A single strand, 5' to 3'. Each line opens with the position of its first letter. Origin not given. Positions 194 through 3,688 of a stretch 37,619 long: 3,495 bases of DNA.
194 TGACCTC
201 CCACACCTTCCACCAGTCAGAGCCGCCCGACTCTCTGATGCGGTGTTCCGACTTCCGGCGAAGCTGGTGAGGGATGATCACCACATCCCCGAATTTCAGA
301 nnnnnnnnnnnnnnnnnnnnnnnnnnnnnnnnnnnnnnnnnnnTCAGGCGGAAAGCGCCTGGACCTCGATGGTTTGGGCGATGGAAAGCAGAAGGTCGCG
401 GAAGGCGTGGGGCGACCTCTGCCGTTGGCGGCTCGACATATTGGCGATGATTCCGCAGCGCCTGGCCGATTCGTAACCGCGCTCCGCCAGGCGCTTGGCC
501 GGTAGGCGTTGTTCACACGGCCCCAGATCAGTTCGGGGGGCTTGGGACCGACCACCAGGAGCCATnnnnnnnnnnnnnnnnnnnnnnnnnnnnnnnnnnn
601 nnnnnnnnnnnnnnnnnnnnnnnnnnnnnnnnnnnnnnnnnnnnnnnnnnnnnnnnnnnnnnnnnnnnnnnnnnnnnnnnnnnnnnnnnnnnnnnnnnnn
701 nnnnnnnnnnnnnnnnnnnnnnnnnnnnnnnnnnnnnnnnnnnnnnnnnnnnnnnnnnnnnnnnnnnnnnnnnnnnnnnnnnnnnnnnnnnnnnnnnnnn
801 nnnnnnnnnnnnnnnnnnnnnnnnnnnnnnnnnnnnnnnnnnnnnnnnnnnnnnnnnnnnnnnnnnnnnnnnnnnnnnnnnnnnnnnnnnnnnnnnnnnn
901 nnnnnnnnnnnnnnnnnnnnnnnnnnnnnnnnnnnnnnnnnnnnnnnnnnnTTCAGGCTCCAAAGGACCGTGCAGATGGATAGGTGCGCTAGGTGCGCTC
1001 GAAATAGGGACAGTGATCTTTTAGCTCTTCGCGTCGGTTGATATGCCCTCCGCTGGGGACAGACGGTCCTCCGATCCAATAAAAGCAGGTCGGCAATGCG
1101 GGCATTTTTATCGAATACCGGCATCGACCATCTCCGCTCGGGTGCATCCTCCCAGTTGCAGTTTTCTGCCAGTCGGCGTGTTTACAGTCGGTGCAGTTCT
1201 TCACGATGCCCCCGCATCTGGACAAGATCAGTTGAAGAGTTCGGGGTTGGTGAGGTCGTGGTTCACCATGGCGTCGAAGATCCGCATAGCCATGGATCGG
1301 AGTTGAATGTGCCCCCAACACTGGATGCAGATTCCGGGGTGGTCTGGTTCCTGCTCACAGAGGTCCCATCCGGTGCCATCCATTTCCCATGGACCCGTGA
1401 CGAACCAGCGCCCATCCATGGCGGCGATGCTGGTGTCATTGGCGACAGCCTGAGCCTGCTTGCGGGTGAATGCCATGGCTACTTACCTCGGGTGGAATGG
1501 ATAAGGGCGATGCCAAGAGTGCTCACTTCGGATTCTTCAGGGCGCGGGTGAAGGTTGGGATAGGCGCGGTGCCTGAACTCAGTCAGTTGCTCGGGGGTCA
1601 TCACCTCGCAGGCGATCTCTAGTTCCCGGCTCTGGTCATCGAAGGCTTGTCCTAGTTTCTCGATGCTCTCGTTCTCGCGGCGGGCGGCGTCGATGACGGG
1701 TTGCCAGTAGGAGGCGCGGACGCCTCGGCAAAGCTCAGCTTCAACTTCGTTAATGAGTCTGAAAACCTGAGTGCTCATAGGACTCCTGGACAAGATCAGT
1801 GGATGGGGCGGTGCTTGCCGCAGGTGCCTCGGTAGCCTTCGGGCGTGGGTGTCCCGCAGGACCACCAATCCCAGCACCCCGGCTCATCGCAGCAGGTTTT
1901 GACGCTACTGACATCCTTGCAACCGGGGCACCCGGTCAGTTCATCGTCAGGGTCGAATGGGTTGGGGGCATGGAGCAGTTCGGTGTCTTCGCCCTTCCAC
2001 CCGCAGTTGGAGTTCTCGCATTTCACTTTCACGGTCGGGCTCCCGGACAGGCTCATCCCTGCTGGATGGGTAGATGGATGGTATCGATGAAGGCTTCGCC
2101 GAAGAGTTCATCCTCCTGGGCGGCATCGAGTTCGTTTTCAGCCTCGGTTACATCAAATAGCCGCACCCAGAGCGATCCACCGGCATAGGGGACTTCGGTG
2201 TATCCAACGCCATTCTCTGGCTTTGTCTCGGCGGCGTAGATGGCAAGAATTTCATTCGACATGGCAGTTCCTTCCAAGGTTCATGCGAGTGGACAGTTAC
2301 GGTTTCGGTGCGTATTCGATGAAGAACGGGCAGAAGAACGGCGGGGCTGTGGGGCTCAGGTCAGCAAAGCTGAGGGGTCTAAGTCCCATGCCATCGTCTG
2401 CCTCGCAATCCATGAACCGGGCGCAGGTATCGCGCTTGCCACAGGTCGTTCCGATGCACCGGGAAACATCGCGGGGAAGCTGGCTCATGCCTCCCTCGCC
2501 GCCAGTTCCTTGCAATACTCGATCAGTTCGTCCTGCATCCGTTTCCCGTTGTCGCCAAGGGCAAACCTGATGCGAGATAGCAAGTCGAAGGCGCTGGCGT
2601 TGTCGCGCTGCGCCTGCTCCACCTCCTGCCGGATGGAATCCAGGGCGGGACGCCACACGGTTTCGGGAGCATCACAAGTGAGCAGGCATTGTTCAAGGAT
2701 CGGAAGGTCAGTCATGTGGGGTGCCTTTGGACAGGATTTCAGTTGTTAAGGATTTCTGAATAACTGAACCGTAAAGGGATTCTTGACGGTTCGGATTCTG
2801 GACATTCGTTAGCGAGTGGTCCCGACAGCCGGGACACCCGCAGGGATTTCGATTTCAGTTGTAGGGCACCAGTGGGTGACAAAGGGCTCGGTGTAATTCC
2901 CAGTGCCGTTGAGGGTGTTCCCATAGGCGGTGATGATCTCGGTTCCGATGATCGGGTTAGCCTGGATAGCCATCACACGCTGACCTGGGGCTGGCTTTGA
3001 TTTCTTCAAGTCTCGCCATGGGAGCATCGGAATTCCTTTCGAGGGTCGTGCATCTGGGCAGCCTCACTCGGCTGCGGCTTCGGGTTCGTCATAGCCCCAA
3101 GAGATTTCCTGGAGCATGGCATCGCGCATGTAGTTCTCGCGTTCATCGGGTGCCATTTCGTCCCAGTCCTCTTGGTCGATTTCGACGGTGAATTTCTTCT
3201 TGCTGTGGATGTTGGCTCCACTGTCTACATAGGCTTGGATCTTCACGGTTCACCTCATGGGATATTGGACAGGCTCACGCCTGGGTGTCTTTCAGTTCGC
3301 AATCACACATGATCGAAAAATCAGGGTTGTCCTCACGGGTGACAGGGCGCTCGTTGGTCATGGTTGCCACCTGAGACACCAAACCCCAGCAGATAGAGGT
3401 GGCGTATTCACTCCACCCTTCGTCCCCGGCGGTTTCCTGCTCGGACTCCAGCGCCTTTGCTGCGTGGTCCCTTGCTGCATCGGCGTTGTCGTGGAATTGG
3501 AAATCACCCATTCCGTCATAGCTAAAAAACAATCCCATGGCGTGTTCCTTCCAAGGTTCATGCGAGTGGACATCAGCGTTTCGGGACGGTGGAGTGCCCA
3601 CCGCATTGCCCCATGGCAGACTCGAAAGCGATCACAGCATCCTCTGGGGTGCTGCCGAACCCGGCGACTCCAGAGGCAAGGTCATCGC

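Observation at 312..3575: Orientation-locked stop-TTGTCCA-spacer-SD-start element repeated at almost every junction of the leftward early operon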

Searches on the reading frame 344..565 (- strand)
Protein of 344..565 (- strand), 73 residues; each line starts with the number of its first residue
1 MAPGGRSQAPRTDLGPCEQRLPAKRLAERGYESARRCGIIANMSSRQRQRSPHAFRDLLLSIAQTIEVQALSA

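Call 15: search_protein_families(library=phrogs, proteins=[window:344-565:-], max_evalue=0.01)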
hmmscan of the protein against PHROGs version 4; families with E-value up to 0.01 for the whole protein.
window:344-565:- (73 aa): 1 family
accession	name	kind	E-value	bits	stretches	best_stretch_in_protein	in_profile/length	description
phrog_12600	-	unknown function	0.0025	18.3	1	34-70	159-198/203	-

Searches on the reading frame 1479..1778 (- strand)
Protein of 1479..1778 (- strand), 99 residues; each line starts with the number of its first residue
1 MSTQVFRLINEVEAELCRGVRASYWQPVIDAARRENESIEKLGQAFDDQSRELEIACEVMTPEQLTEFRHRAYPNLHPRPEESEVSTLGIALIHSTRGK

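Call 14: search_protein_families(library=phrogs, proteins=[window:1479-1778:-], max_evalue=0.01)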
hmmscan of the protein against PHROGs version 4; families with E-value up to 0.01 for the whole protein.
window:1479-1778:- (99 aa): 1 family
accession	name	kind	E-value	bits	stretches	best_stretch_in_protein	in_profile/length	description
phrog_12273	-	unknown function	0.0073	17.6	1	3-60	5-60/68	-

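Call 54: find_encoding_contigs(protein=window:1479-1778:-, flank=10000, max_places=10)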
Protein window:1479-1778:- (99 aa): 2 contigs read that carry it; 2 places shown.
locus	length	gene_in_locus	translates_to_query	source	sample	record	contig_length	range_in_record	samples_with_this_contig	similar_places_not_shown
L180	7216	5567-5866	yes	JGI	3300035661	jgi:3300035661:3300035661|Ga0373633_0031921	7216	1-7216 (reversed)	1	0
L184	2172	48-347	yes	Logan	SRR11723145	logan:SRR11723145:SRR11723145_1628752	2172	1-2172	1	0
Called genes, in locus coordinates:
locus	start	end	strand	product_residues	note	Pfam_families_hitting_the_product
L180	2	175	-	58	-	?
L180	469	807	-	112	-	PF08774:VRR_NUC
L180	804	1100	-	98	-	-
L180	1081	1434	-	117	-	-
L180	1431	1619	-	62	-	-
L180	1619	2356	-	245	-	-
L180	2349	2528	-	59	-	-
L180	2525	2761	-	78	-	-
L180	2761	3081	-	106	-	-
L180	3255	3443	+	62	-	-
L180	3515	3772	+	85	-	-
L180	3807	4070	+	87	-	-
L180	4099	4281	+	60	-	PF23768:DUF7167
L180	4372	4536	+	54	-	-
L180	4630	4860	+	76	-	-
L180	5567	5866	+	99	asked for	-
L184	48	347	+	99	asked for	-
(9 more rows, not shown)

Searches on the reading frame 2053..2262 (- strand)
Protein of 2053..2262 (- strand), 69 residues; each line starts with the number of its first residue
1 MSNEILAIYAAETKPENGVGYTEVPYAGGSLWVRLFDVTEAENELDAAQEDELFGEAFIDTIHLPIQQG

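Call 14: search_protein_families(library=phrogs, proteins=[window:2053-2262:-], max_evalue=0.01)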
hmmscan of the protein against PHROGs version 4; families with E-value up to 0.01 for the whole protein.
window:2053-2262:- (69 aa): 0 families

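Call 56: find_encoding_contigs(protein=window:2053-2262:-, flank=10000, max_places=10)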
Protein window:2053-2262:- (69 aa): 1 contig read that carries it; 1 place shown.
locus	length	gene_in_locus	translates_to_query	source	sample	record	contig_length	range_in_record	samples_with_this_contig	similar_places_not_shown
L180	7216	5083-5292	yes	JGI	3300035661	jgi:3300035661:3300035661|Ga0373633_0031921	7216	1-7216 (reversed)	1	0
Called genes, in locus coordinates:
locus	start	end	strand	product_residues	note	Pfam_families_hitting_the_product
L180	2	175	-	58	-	?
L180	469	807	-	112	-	PF08774:VRR_NUC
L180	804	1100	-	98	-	-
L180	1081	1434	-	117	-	-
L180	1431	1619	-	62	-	-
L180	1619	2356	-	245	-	-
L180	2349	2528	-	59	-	-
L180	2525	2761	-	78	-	-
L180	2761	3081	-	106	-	-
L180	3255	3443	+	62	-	-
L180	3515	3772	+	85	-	-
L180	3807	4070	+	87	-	-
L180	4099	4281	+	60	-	PF23768:DUF7167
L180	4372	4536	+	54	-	-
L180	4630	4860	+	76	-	-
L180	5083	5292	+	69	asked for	-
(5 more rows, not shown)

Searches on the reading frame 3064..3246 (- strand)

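Call 14: search_protein_families(library=phrogs, proteins=[window:3064-3246:-], max_evalue=0.01)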
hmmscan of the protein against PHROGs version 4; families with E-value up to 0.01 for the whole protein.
window:3064-3246:- (60 aa): 4 families
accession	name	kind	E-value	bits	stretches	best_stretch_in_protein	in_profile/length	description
phrog_8831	-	unknown function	6e-12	47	1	1-54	3-62/65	-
phrog_7018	-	unknown function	1.1e-05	26.4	1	1-52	5-55/65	-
phrog_9965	-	unknown function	5.2e-05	24.3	1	1-52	1-46/61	-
phrog_1997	-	unknown function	0.0099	17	0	19-54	17-50/57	-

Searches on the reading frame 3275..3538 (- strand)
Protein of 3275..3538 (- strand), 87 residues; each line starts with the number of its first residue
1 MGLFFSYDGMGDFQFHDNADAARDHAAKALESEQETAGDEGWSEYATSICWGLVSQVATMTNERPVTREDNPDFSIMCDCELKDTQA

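Call 14: search_protein_families(library=phrogs, proteins=[window:3275-3538:-], max_evalue=0.01)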
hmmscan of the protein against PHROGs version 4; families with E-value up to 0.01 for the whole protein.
window:3275-3538:- (87 aa): 1 family
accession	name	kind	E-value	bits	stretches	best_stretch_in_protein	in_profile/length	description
phrog_21696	-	unknown function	1.1e-11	45.7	1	3-67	3-68/77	-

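Call 48: find_encoding_contigs(protein=window:3275-3538:-, flank=10000, max_places=10)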
Protein window:3275-3538:- (87 aa): 2 contigs read that carry it; 2 places shown.
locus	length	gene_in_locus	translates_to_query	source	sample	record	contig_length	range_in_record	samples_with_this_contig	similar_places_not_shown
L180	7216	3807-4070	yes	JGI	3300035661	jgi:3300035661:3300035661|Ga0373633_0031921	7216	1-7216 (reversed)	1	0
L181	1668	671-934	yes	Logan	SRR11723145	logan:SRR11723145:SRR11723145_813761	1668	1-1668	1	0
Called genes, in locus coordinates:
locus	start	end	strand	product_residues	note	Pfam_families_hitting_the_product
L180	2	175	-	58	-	?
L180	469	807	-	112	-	PF08774:VRR_NUC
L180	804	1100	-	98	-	-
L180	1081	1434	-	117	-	-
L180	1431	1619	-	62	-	-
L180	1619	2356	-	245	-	-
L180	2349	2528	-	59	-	-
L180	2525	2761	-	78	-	-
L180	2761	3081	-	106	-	-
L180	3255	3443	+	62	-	-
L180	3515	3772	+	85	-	-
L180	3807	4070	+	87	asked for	-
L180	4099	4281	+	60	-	PF23768:DUF7167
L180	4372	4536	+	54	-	-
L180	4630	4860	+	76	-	-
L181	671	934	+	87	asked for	-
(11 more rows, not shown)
